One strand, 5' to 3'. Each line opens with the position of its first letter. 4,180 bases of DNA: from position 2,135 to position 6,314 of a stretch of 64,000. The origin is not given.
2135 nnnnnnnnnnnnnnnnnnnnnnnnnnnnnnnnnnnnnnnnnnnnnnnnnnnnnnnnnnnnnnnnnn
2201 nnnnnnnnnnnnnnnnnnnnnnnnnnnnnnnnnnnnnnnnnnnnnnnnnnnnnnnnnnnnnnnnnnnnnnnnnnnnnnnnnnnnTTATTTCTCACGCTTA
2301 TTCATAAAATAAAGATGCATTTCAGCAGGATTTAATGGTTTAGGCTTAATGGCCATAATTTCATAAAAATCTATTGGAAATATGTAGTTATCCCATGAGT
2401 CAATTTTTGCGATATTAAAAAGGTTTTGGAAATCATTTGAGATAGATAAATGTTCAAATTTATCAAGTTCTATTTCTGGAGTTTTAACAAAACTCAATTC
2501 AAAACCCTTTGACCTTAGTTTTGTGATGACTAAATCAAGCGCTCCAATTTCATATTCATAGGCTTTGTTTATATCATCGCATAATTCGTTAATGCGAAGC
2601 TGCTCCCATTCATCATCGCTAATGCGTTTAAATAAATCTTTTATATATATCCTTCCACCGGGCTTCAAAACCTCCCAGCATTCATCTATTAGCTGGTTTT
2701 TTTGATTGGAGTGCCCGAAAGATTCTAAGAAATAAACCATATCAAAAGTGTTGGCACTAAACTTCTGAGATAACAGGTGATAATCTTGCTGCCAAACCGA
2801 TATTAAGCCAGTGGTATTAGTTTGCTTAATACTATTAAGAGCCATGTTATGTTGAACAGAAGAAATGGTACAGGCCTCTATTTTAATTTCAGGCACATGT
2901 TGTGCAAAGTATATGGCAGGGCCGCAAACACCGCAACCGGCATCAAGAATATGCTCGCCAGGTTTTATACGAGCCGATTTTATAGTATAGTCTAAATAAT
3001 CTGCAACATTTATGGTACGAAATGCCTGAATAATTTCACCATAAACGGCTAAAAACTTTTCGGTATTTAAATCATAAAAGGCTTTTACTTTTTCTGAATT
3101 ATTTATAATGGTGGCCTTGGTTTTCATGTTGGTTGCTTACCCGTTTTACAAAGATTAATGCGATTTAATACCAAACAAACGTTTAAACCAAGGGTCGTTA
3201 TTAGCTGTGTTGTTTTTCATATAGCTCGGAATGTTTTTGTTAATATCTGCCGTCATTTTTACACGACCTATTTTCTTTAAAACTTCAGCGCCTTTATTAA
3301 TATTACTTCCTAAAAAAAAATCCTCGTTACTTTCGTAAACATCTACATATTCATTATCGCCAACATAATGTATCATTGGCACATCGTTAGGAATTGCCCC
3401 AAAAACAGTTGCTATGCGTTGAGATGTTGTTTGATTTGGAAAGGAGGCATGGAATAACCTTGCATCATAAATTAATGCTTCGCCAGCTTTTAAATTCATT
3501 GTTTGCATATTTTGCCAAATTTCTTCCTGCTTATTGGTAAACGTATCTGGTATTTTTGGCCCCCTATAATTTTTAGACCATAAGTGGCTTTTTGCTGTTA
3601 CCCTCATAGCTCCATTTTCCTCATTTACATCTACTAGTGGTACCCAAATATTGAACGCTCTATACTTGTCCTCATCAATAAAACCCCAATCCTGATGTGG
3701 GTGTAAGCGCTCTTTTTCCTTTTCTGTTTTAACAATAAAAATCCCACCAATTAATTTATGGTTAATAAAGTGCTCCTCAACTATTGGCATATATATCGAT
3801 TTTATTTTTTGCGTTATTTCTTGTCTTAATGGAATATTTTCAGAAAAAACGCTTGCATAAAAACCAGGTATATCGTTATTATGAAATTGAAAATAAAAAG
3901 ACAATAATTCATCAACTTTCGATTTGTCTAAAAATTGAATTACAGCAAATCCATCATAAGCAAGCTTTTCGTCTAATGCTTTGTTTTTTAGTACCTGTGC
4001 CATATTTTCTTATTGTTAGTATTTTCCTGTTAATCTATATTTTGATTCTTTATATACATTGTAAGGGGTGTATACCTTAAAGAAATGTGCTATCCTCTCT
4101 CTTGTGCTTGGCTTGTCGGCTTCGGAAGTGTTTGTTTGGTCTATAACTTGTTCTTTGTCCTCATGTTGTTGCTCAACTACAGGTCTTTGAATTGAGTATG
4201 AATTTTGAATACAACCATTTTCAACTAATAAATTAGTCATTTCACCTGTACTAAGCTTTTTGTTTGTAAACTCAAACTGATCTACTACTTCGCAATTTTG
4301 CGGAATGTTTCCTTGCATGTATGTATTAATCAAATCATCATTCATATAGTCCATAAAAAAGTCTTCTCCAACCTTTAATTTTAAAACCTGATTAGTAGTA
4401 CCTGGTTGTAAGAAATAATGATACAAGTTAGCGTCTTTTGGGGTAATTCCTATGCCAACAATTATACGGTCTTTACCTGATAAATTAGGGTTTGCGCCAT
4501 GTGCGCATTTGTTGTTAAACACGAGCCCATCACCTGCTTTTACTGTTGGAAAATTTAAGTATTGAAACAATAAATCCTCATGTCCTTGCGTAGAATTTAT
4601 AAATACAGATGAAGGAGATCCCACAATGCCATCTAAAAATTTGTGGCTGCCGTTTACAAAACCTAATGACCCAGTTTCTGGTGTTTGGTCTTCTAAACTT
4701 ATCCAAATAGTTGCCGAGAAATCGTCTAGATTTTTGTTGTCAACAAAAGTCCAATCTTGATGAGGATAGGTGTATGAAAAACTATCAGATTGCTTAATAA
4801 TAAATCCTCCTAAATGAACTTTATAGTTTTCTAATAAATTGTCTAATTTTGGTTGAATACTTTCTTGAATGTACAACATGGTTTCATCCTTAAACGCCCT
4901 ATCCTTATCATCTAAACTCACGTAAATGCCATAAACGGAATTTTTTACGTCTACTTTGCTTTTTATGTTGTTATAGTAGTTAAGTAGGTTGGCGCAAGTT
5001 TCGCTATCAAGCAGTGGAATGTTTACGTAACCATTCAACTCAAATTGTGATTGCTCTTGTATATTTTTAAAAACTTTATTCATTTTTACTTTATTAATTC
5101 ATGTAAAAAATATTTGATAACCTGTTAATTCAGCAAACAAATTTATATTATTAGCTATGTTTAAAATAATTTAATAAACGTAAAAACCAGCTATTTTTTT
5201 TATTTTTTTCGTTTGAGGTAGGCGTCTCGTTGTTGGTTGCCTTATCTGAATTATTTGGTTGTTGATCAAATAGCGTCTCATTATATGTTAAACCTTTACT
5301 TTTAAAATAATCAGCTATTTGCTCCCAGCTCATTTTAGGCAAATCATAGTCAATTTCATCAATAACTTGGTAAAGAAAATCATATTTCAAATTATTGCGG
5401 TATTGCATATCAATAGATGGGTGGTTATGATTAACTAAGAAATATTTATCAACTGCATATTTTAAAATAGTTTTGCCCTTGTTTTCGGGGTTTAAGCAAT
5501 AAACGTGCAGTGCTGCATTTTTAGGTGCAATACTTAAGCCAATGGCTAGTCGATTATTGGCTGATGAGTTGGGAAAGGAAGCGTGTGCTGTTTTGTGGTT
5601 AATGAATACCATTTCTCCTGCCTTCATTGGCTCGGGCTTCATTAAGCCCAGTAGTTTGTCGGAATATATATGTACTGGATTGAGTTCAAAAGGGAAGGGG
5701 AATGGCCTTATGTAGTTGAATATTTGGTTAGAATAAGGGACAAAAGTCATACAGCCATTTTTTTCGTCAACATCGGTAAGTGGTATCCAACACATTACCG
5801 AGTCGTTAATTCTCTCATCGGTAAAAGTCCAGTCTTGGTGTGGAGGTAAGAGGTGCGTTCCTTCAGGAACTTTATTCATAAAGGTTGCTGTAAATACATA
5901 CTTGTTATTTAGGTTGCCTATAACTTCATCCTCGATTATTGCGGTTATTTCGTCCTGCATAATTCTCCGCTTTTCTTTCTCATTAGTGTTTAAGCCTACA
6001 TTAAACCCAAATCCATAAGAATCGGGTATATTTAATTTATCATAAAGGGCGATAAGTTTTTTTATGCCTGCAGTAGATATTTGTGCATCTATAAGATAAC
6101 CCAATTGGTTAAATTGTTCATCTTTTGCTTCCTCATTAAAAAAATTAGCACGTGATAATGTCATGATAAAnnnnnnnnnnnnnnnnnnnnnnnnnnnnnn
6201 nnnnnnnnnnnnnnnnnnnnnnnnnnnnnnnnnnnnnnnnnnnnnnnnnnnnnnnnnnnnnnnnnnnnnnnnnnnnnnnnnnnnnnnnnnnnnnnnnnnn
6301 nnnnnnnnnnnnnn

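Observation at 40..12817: Accessory ABC-exported glycoconjugate or glycolipid cluster combining lipid (ACP/FabH), aminosugar (DegT/GNAT/GT2) and tailoring (3x PhyH dioxygenase, methyltransferase, UbiA-like) enzymes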

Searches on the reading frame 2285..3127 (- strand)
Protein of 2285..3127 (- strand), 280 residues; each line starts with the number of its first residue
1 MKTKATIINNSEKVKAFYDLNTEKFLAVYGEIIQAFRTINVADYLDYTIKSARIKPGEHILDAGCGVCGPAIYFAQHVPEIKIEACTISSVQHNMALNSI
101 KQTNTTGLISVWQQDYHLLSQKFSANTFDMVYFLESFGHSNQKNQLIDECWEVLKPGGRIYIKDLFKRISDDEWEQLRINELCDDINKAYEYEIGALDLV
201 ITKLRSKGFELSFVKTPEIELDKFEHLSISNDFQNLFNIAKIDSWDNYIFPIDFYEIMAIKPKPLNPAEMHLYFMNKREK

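Call 5: search_protein_families(library=pfam, proteins=[window:2285-3127:-], max_evalue=0.01)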
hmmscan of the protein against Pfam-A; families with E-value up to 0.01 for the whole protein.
window:2285-3127:- (280 aa): 11 families
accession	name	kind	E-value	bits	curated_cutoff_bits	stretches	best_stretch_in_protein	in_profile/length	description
PF13649.12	Methyltransf_25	-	3.7e-12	47.2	27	1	60-158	1-97/97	Methyltransferase domain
PF08241.18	Methyltransf_11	-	7.9e-12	46.1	21.2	1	61-162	1-95/95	Methyltransferase domain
PF02353.26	CMAS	-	6.8e-11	42.4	27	1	45-169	51-171/273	Mycolic acid cyclopropane synthetase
PF08242.18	Methyltransf_12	-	3.1e-08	34.7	30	1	61-160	1-98/98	Methyltransferase domain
PF13489.12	Methyltransf_23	-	2.4e-07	31.1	27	1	52-174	18-128/164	Methyltransferase domain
PF13847.12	Methyltransf_31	-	1.3e-06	28.6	27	1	54-166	1-113/145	Methyltransferase domain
PF01209.24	Ubie_methyltran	-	5e-06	26.5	20.1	1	46-164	37-153/233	ubiE/COQ5 methyltransferase family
PF05175.20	MTS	-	0.0015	18.7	23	1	57-162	32-138/170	Methyltransferase small domain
PF20922.3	Anamorsin_N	-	0.0018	18.4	27.1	1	101-170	25-95/163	Anamorsin, N-terminal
PF02390.23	Methyltransf_4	-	0.0066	16.4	24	0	60-188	5-141/173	Putative methyltransferase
PF07021.18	MetW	-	0.0093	16.1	21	0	46-151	3-99/193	Methionine biosynthesis protein MetW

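Call 7: search_protein_families(library=ncbifam, proteins=[window:2285-3127:-], max_evalue=0.01)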
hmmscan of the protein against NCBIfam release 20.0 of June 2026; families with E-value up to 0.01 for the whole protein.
window:2285-3127:- (280 aa): 26 families (the best 25 are shown)
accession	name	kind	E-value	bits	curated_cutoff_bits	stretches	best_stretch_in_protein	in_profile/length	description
NF040703.1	cyclopro_CfaB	exception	1.1e-10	40.9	650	1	43-171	146-272/393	C17 cyclopropane fatty acid synthase CfaB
NF043040.1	corrin_prot_MT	hypoth_equivalog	9.5e-10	38.3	180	1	42-164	27-149/216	corrinoid protein-associated methyltransferase CpaM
NF045667.1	MTase_DVU1556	equivalog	1.1e-09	38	155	1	48-176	14-133/213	DVU_1556 family methyltransferase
NF008686.0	PRK11705.1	equivalog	1.2e-09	37.7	400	1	45-165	156-268/383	cyclopropane fatty acyl phospholipid synthase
NF041675.1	sarc_dimgly_tmase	equivalog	5.9e-09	36.3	550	1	50-208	60-209/278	sarcosine/dimethylglycine N-methyltransferase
NF047649.1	MTase_UXPK_star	exception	1.3e-08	34.3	460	1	52-165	73-184/283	methyltransferase/UXPK-star double selenoprotein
NF041536.1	ArsM_DUF2284_UU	exception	1.9e-08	33.1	575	1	53-166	73-184/459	arsenite methyltransferase/DUF2284 domain selenoprotein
NF053839.1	CPFASynBruc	equivalog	2.9e-08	33.1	600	1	53-162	171-276/410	cyclopropane fatty acid synthase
TIGR01934.1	MenG_MenH_UbiE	subfamily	4.2e-08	32.8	158.35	1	47-168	30-147/223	ubiquinone/menaquinone biosynthesis methyltransferase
NF001240.0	PRK00216.1-1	equivalog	9.8e-08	31.3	378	1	46-169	53-175/251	bifunctional demethylmenaquinone methyltransferase/2-methoxy-6-polyprenyl-1,4-benzoquinol methylase UbiE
NF041537.1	ArsM_AhpD_UU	exception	1.2e-07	30.8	510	1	52-166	72-184/345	arsenite methyltransferase/AhpD domain selenoprotein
TIGR01983.1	UbiG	equivalog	8.9e-07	28.4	102.95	1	53-165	47-154/228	bifunctional 2-polyprenyl-6-hydroxyphenol methylase/3-demethylubiquinol 3-O-methyltransferase UbiG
TIGR02469.1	CbiT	equivalog_domain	5.5e-06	26.7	78.3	1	48-162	11-120/124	precorrin-6Y C5,15-methyltransferase (decarboxylating) subunit CbiT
NF001244.0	PRK00216.1-5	equivalog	1.2e-05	24.7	216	1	48-169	40-160/236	bifunctional demethylmenaquinone methyltransferase/2-methoxy-6-polyprenyl-1,4-benzoquinol methylase UbiE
NF052510.1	methyltran_MpqE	exception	1.7e-05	24.3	335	1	47-161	37-150/234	methyl-plastoquinone biosynthesis methyltransferase MpqE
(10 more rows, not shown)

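Call 55: search_solved_structures(query=window:2285-3127:-, max_evalue=0.001)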
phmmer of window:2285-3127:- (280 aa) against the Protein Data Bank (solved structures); distinct sequences matched with E-value up to 0.001: 22.
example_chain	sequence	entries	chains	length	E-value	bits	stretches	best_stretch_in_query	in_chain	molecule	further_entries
3bus_A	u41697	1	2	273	5e-10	42.6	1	12-165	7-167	Methyltransferase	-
8zc8_A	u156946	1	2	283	7.8e-09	38.7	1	46-169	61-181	MitM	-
21zq_A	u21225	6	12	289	8.2e-09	38.6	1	46-169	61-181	MitM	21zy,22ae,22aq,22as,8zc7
5wp4_A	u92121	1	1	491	6.5e-08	35.6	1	49-168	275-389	Phosphoethanolamine N-methyltransferase 1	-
5wp5_A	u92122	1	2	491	8.6e-08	35.2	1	51-169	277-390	Phosphomethylethanolamine N-methyltransferase 2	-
5gm1_A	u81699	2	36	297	1.1e-07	34.9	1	43-163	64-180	O-methylransferase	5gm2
4pne_A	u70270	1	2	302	4.2e-07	33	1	50-169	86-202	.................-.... protein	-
3mgg_A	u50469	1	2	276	9.2e-07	31.9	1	34-162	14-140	Methyltransferase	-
7v6h_A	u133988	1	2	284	1.6e-06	31.1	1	41-170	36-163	Cyclopropane fatty-acyl-phospholipid synthase-like methyltransferase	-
3ujd_A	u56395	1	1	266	5.6e-06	29.3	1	48-175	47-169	Phosphoethanolamine N-methyltransferase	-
3uj6_A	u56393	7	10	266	5.6e-06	29.3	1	48-175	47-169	Phosphoethanolamine N-methyltransferase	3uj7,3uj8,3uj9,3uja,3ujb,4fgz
6uv6_A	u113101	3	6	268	6.9e-06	29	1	47-178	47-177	D-glucose O-methyltransferase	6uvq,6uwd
4r6w_A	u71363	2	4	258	2.4e-05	27.2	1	53-175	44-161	Phosphoethanolamine N-methyltransferase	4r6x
3ujc_A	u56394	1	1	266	4.9e-05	26.2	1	48-175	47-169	Phosphoethanolamine N-methyltransferase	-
9whw_B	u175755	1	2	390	0.00011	25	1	49-164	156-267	N-methyltransferase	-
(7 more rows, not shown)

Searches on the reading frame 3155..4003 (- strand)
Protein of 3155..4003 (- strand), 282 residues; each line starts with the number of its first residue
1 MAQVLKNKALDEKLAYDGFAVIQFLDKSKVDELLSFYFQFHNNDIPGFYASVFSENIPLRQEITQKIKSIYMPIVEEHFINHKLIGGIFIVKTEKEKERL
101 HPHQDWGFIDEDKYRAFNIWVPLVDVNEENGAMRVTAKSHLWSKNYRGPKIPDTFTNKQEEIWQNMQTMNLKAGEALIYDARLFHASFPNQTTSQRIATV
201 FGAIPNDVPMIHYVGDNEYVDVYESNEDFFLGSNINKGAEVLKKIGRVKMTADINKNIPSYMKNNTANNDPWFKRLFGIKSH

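Call 5: search_protein_families(library=pfam, proteins=[window:3155-4003:-], max_evalue=0.01)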
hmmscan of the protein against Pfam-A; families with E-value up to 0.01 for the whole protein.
window:3155-4003:- (282 aa): 2 families
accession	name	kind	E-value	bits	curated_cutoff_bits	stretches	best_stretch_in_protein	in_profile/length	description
PF05721.19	PhyH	-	2e-22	81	22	1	83-197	87-212/213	Phytanoyl-CoA dioxygenase (PhyH)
PF13759.12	2OG-FeII_Oxy_5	-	0.00012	22.8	27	1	155-201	54-100/101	Putative 2OG-Fe(II) oxygenase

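Call 7: search_protein_families(library=ncbifam, proteins=[window:3155-4003:-], max_evalue=0.01)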
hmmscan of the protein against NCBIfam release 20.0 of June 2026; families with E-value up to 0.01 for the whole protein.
window:3155-4003:- (282 aa): 2 families
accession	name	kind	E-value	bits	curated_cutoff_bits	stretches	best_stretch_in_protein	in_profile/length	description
TIGR04324.1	SpoChoClust_2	subfamily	1.5e-05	24.7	150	1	116-198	125-207/248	sporadic carbohydrate cluster 2OG-Fe(II) oxygenase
TIGR01762.1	chlorin-enz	subfamily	3.2e-05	23.4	226.3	0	168-223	210-263/288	chlorinating enzyme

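Call 53: search_solved_structures(query=window:3155-4003:-, max_evalue=0.1)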
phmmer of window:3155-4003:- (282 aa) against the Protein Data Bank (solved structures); distinct sequences matched with E-value up to 0.1: 9.
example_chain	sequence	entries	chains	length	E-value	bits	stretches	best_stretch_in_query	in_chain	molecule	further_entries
9c9n_A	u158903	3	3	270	5.8e-08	35.7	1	84-208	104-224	Fe/2-OG dependent dioxygenase MysH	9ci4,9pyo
9pze_A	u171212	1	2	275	6.1e-08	35.7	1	84-208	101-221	Fe/2-OG dependent dioxygenase MysH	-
5ep9_A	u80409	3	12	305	2.5e-07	33.6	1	91-199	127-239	SnoN,Epimerase SnoN | SnoN,SnoN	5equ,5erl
6zyk_A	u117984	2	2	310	0.00017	24.4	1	100-198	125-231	Monooxygenase | Uncharacterized protein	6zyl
2fct_A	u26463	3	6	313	0.015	18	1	166-224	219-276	syringomycin biosynthesis enzyme 2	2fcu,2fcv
7fcb_C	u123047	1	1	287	0.079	15.6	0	115-196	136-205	2-oxoglutarate/Fe(II)-dependent dioxygenase SptF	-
7eyw_C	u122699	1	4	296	0.083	15.6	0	115-196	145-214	2-oxoglutarate/Fe(II)-dependent dioxygenase SptF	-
7eyr_C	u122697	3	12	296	0.086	15.5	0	115-196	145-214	2-oxoglutarate/Fe(II)-dependent dioxygenase SptF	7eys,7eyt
7eyu_B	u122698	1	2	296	0.087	15.5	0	115-196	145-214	2-oxoglutarate/Fe(II)-dependent dioxygenase SptF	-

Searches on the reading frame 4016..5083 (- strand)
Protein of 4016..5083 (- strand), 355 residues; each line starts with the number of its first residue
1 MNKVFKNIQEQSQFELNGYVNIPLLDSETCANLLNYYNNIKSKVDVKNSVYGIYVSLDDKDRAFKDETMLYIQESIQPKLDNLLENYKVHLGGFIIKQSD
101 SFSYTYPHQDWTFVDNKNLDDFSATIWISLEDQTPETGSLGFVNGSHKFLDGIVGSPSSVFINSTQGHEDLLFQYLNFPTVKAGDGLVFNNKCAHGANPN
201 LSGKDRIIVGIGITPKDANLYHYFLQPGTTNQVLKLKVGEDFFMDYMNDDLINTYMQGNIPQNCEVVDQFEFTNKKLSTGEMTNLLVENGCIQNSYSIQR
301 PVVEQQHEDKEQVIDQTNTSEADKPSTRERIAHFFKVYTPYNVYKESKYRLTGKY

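Call 5: search_protein_families(library=pfam, proteins=[window:4016-5083:-], max_evalue=0.01)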
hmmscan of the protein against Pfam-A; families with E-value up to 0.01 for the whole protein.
window:4016-5083:- (355 aa): 1 family
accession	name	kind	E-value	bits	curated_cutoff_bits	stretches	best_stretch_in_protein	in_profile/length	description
PF05721.19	PhyH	-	6e-15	56.5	22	1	14-207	1-212/213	Phytanoyl-CoA dioxygenase (PhyH)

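Call 7: search_protein_families(library=ncbifam, proteins=[window:4016-5083:-], max_evalue=0.01)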
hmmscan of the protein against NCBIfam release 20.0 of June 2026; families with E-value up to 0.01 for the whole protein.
window:4016-5083:- (355 aa): 0 families

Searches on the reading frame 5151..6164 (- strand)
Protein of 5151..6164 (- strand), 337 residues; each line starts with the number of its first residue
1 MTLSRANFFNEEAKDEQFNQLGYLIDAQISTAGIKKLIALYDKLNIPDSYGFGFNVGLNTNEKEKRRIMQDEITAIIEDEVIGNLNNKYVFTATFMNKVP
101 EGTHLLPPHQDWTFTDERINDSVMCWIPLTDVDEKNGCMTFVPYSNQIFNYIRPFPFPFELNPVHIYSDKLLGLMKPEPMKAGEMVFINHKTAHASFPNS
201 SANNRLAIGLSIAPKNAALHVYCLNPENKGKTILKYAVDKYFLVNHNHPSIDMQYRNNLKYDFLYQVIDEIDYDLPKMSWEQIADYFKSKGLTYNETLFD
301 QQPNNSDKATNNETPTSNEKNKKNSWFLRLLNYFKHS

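Call 5: search_protein_families(library=pfam, proteins=[window:5151-6164:-], max_evalue=0.01)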
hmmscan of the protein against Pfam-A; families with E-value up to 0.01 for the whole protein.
window:5151-6164:- (337 aa): 1 family
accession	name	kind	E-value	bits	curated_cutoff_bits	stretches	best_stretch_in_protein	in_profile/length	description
PF05721.19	PhyH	-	6.3e-21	76.1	22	1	65-205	61-211/213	Phytanoyl-CoA dioxygenase (PhyH)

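Call 7: search_protein_families(library=ncbifam, proteins=[window:5151-6164:-], max_evalue=0.01)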
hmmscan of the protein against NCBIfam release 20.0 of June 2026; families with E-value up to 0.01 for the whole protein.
window:5151-6164:- (337 aa): 2 families
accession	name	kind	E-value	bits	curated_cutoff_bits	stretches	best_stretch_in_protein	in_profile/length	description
TIGR01762.1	chlorin-enz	subfamily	2e-06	27.4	226.3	1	117-151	128-162/288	chlorinating enzyme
NF052437.1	MPhHdxlPhnYGIM8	equivalog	0.0015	18.1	500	1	98-210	107-211/260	methylphosphonate hydroxylase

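Call 54: search_solved_structures(query=window:5151-6164:-, max_evalue=0.1)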
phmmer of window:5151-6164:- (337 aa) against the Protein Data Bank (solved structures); distinct sequences matched with E-value up to 0.1: 5.
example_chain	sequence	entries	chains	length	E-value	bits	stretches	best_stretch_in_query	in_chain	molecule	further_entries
5epa_A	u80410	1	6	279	2.6e-05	27.3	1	90-212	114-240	SnoK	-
5ep9_A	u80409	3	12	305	4.2e-05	26.6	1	105-209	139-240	SnoN,Epimerase SnoN | SnoN,SnoN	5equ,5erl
2fct_A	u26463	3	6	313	0.00022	24.3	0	116-154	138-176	syringomycin biosynthesis enzyme 2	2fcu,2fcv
2opw_A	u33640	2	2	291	0.00038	23.5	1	92-208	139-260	PHYHD1 protein | Phytanoyl-CoA dioxygenase domain-containing protein 1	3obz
2a1x_A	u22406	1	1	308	0.03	17.2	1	95-232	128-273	Phytanoyl-CoA dioxygenase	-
